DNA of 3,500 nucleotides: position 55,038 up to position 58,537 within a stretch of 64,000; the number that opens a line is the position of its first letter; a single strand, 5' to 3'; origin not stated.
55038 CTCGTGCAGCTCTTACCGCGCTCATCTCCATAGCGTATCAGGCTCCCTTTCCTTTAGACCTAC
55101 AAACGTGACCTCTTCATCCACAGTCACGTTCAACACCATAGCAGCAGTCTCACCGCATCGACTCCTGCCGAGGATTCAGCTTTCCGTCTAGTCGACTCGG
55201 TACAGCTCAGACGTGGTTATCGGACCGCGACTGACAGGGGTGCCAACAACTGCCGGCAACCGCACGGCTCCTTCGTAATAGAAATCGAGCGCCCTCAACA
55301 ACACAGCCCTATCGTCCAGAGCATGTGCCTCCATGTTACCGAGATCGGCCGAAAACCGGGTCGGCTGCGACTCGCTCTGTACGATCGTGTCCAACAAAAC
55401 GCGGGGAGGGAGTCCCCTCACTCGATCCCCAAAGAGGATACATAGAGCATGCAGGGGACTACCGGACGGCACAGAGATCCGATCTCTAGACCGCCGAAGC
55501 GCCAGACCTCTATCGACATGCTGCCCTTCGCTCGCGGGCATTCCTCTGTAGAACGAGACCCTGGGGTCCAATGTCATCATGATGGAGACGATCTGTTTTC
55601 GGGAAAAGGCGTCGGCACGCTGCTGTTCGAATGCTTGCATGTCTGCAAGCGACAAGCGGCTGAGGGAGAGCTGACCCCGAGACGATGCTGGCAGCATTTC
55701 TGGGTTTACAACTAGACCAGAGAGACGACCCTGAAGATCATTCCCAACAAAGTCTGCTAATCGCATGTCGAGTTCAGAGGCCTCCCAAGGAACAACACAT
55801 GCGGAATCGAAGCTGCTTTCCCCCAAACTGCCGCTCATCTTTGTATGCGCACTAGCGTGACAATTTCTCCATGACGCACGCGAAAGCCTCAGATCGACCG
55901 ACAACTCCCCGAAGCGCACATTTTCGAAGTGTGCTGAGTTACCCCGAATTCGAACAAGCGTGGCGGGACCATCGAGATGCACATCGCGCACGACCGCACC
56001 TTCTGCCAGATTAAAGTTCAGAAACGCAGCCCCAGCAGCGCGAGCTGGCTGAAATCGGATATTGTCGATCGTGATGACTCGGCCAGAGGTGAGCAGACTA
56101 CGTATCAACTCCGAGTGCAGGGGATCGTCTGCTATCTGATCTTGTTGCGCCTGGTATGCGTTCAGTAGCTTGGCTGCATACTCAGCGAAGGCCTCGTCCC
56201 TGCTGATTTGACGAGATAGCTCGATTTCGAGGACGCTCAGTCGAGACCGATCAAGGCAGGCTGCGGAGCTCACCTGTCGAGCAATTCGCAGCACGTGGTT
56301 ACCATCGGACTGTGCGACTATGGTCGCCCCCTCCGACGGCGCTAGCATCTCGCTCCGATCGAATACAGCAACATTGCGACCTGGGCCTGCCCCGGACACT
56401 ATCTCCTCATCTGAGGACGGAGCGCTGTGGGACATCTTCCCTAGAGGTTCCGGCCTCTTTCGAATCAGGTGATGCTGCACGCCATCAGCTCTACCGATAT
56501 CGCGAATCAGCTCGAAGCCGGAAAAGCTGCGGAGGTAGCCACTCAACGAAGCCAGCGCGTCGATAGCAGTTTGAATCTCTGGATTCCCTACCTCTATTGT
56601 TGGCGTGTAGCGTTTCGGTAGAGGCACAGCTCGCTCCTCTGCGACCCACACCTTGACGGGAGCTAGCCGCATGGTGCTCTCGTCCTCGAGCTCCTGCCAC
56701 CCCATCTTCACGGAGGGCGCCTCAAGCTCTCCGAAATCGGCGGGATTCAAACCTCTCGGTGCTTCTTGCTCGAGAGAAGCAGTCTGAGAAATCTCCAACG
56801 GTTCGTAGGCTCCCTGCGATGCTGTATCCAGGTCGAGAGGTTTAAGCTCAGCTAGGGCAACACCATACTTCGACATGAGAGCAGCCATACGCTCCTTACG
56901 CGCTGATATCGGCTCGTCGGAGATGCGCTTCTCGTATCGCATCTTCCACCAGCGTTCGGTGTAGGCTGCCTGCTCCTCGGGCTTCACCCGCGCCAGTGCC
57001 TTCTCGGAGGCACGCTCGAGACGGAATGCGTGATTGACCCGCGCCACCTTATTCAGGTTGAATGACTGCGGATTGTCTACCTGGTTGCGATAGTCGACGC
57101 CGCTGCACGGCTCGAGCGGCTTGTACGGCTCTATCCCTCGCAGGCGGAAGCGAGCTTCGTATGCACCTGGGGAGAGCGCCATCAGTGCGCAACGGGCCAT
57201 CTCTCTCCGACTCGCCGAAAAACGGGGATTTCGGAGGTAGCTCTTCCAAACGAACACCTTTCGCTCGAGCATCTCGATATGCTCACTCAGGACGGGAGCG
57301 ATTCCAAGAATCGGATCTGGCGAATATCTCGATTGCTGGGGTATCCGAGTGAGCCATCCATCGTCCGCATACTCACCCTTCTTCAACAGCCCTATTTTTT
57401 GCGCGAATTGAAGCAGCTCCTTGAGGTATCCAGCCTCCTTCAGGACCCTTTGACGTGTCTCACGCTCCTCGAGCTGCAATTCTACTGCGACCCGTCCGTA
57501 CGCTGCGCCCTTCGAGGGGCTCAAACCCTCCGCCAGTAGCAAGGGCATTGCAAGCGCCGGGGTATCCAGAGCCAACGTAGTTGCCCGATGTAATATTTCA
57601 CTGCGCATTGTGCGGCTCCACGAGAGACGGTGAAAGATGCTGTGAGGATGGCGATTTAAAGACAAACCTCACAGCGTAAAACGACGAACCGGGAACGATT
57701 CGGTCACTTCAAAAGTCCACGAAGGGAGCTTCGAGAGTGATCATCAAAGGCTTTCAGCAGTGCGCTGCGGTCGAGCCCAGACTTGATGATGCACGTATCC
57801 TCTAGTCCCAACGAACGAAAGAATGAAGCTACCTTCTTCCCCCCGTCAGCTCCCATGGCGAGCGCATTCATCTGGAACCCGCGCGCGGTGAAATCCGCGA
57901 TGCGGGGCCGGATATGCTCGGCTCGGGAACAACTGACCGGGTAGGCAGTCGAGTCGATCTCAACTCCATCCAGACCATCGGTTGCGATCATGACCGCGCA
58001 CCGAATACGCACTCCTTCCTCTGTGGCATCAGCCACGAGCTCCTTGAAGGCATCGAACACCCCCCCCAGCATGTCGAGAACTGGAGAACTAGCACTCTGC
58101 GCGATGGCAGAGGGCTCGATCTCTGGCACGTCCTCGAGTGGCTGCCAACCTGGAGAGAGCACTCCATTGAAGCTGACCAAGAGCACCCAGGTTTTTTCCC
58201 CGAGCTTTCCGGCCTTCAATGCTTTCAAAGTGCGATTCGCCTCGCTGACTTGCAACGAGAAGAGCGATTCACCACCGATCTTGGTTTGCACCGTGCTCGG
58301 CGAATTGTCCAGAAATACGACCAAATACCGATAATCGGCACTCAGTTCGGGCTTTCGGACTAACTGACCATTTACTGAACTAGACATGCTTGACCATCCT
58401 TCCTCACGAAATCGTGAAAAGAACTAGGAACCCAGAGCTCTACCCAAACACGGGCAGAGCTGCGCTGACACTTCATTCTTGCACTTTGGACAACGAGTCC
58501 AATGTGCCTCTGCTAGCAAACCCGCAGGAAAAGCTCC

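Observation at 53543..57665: Three uncharacterised genes co-oriented behind the triad: two proteins sharing a beta-helix-like module plus a 4-TM protein (candidate novel effector arm)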

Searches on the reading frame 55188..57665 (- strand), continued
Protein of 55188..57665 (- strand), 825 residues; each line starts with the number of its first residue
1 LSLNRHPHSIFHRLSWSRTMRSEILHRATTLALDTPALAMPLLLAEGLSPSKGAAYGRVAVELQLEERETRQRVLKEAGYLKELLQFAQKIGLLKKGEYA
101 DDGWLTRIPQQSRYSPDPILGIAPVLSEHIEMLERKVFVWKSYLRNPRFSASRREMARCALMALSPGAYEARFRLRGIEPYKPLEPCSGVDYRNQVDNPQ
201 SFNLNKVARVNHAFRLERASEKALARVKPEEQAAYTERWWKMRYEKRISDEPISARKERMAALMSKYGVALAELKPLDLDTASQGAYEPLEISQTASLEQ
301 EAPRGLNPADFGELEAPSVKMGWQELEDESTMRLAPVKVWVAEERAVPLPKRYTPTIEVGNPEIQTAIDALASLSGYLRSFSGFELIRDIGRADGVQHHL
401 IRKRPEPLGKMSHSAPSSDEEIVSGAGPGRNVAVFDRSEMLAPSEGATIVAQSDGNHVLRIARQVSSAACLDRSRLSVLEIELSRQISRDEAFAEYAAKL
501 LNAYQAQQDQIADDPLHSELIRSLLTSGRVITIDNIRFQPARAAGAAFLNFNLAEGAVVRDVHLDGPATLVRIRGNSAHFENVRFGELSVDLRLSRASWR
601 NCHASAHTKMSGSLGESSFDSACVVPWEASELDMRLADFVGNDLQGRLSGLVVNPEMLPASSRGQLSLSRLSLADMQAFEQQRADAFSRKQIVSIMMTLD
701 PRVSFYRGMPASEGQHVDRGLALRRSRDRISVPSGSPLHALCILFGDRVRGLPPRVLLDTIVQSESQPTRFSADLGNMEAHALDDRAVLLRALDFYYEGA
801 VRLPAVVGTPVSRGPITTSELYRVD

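Call 101: search_solved_structures(query=L001:1561-2784:+, max_evalue=1e-10)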
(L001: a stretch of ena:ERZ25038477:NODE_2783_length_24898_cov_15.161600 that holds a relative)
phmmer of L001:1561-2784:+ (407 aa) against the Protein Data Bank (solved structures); distinct sequences matched with E-value up to 1e-10: 261 (the best 60 are shown).
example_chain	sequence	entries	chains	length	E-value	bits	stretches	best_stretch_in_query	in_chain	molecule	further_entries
9m4n_A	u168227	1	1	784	6.5e-65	222.9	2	127-359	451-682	Cell division control protein 48 homolog A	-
9m3v_A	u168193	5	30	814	7.3e-65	222.8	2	127-359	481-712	Cell division control protein 48 homolog A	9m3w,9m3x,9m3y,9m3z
6chs_H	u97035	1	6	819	1e-62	215.7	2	128-354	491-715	Putative cell division control protein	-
7rlb_A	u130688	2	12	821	6.3e-62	213.1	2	122-354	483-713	Transitional endoplasmic reticulum ATPase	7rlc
7wub_C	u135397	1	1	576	6.6e-62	213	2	123-354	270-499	Transitional endoplasmic reticulum ATPase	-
7wub_D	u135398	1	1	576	6.7e-62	213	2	122-354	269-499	Transitional endoplasmic reticulum ATPase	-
7rlh_A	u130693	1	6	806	9e-62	212.6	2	122-354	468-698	Transitional endoplasmic reticulum ATPase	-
7rlj_A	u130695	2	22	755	9.5e-62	212.5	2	122-354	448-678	Transitional endoplasmic reticulum ATPase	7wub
7rlg_A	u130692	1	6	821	9.6e-62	212.5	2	122-354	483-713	Transitional endoplasmic reticulum ATPase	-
8yka_A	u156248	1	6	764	9.8e-62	212.5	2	122-354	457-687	Transitional endoplasmic reticulum ATPase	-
5c18_A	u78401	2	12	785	1e-61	212.4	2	122-355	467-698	Transitional endoplasmic reticulum ATPase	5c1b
7y4w_A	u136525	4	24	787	1.1e-61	212.3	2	122-354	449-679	Transitional endoplasmic reticulum ATPase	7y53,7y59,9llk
7rl9_A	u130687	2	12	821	1.2e-61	212.2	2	122-354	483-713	Transitional endoplasmic reticulum ATPase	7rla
5c19_A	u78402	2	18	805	1.2e-61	212.2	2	122-354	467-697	Transitional endoplasmic reticulum ATPase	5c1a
7k57_A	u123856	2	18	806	1.2e-61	212.2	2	122-354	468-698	Transitional endoplasmic reticulum ATPase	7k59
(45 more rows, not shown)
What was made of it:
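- The AAA+ matches Cdc48 D2 much more strongly (E 6.5e-65, call 101) than IetA.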

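Call 105: search_protein_families(library=padloc, proteins=[L001:914-1558:+, L001:1561-2784:+, L001:2946-3638:+, L008:12415-14400:+, L008:14415-15458:+, L008:15481-16791:+, L008:77-2050:-, L008:2230-5142:-], max_evalue=0.01)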
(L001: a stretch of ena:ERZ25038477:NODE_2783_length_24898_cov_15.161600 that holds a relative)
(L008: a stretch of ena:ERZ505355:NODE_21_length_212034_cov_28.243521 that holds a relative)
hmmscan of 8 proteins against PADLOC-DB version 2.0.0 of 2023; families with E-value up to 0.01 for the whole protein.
L001:914-1558:+ (214 aa): 0 families

L001:1561-2784:+ (407 aa): 11 families
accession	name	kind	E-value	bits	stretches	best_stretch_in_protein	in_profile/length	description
PDLC02196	IetA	-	8.7e-19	66.2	1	106-378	66-325/374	-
PDLC00915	TRIP13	-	2.9e-15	54.5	1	127-320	25-227/302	TRIP13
PDLC04232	IetA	-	1.1e-14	52.6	1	124-265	76-215/330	-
PDLC02195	IetA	-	7.8e-12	43.2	1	111-375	84-338/395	-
PDLC04231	IetA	-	4e-10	37.9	1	168-263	120-214/262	-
PDLC00914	TRIP13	-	1.5e-07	29.2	1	167-324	73-238/302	TRIP13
PDLC03839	LeoA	-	0.00022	18.5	1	146-202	35-94/559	-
PDLC04140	mad8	-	0.0005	17.7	1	160-189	22-51/314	mads_8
PDLC04790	PDC-S01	-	0.0018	15.1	1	167-216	29-78/422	-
PDLC03838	DolB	-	0.0048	14.2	1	114-192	123-193/375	-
PDLC02772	SspC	-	0.0096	11.9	0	168-239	54-121/1123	SspC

L001:2946-3638:+ (230 aa): 1 family
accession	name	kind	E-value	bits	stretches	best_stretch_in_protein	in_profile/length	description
PDLC02736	PbeC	-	0.00064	16.4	1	47-130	227-311/685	PbeC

L008:12415-14400:+ (661 aa): 0 families

L008:14415-15458:+ (347 aa): 0 families

L008:15481-16791:+ (436 aa): 4 families
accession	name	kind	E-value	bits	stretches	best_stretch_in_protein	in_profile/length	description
PDLC01148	RecD_like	-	0.0034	13.7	1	72-103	323-354/719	RecD/Tra ATPase fused to N-terminal HHH domain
PDLC02350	AbiO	-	0.004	14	1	75-111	191-229/468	AbiO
PDLC01734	typeIV_RecD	-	0.0074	12.6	1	72-102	349-379/763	RecD_0_IVD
PDLC02196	IetA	-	0.0095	13.4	0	71-112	116-157/374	-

L008:77-2050:- (657 aa): 0 families

L008:2230-5142:- (970 aa): 0 families

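Call 106: search_protein_families(library=padloc, proteins=[L001:3-578:+, L014:1367-2572:+, L012:9694-11544:-, L012:11566-12906:-], max_evalue=0.01)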
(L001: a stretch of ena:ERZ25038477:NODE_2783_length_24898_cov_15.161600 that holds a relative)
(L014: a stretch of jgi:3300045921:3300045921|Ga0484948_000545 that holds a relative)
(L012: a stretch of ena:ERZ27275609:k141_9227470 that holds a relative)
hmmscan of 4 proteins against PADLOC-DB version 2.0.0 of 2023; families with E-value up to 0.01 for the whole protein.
L001:3-578:+ (191 aa): 1 family
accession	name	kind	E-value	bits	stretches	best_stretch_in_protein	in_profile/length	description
PDLC03855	LmuA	-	1.3e-08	32.6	1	2-152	31-174/425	-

L014:1367-2572:+ (401 aa): 7 families
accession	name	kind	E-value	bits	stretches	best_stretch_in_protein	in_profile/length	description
PDLC02196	IetA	-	2.5e-26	91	1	46-394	6-343/374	-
PDLC02195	IetA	-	2.8e-21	74.3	1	114-371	90-334/395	-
PDLC04232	IetA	-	6.9e-21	73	1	79-378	32-319/330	-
PDLC04231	IetA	-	5.9e-11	40.7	1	152-295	107-241/262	-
PDLC00915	TRIP13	-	6.1e-11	40.3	1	122-314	23-221/302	TRIP13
PDLC04140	mad8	-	0.0019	15.8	0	159-186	24-51/314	mads_8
PDLC00914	TRIP13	-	0.0093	13.4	0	166-382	75-295/302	TRIP13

L012:9694-11544:- (616 aa): 1 family
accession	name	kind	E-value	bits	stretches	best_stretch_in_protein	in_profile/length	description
PDLC01994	RtcR_PspF1--CARF_AAA_HTH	-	0.0028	14.8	0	78-169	180-274/468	-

L012:11566-12906:- (446 aa): 0 families
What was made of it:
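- On IetAS defence system: They hit IetA models at E 9e-19 to 2e-28 (calls 105, 106) but match Cdc48 D2 much better (call 101). The adjacent trypsin (close relatives only) hits LmuA at 1e-8 and not IetS (call 106).
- The neighbouring AAA+ matches the PADLOC IetA model over nearly the full profile, E down to 2e-28 (calls 105, 106).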

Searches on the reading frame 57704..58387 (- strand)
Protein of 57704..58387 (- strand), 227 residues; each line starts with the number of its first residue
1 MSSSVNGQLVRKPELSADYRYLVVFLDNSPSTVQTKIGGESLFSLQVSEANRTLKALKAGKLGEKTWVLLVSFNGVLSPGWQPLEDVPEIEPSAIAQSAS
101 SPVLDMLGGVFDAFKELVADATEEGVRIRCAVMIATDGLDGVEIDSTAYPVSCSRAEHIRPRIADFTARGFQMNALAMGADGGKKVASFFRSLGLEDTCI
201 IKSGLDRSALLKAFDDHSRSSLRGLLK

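Call 4: search_protein_families(library=pfam, proteins=[window:57704-58387:-], max_evalue=0.1)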
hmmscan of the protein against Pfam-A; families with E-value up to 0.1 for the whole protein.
window:57704-58387:- (227 aa): 0 families
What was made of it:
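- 57704..58387 (-): Stand-alone vWA protein (227 aa) with a MIDAS motif. The window protein itself has no Pfam hit (call 4).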

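Call 5: search_protein_families(library=padloc, proteins=[window:57704-58387:-], max_evalue=0.1)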
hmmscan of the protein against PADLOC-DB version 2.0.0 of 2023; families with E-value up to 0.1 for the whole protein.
window:57704-58387:- (227 aa): 0 families

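Call 23: search_solved_structures(query=window:57704-58387:-, max_evalue=10)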
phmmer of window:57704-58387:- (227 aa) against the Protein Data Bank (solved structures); distinct sequences matched with E-value up to 10: 2.
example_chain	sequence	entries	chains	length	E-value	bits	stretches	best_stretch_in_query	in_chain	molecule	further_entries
4epc_A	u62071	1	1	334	0.45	13.3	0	48-87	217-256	N-acetylmuramoyl-L-alanine amidase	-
2kon_A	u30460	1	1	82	0.75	12.6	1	77-140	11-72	Uncharacterized protein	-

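Call 29: search_protein_families(library=ncbifam, proteins=[window:57704-58387:-], max_evalue=0.1)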
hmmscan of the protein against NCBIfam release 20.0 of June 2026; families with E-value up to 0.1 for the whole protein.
window:57704-58387:- (227 aa): 0 families

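Call 37: search_protein_families(library=phrogs, proteins=[window:57704-58387:-], max_evalue=0.1)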
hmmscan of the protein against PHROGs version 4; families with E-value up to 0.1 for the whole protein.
window:57704-58387:- (227 aa): 0 families

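Call 60: search_solved_structures(query=A6, max_evalue=10)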
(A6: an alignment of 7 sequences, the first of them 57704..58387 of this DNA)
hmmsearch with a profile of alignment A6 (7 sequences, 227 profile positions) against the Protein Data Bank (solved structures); distinct sequences matched with E-value up to 10: 1.
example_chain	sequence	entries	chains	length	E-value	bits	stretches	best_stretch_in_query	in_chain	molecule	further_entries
4pzc_A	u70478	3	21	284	0.67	12.4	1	114-172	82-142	3-Hydroxyacyl-CoA dehydrogenase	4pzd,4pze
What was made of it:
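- Tried and rejected: For vWA, the single-sequence and profile PDB searches gave nothing (calls 23, 60).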

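Call 61: search_protein_families(library=pfam, alignment_id=A6, max_evalue=1)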
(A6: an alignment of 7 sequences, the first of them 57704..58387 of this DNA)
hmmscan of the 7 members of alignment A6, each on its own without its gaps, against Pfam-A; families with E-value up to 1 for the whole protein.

A. member 1, window:57704-58387:- (227 aa): 0 families

B. families by the number of members that match (of 7 scanned): 4 families
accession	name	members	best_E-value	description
PF13519.12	VWA_2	3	0.00068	von Willebrand factor type A domain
PF17816.7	PDZ_4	1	0.0097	PDZ domain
PF14023.12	Bestrophin-like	1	0.11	Bestrophin-like domain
PF00092.34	VWA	1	0.12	von Willebrand factor type A domain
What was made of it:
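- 57704..58387 (-): 3 of 7 members hit Pfam VWA_2, best E 7e-4 (call 61).
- On TerY-P triad: 3 of 7 hit Pfam VWA_2 weakly (call 61).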

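Call 108: search_dna_similar(query=window:57704-58387:-, collection=plasmids, mode=protein, max_evalue=0.01, max_rows=12)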
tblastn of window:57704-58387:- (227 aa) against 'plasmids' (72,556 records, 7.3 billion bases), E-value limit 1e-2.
No match.
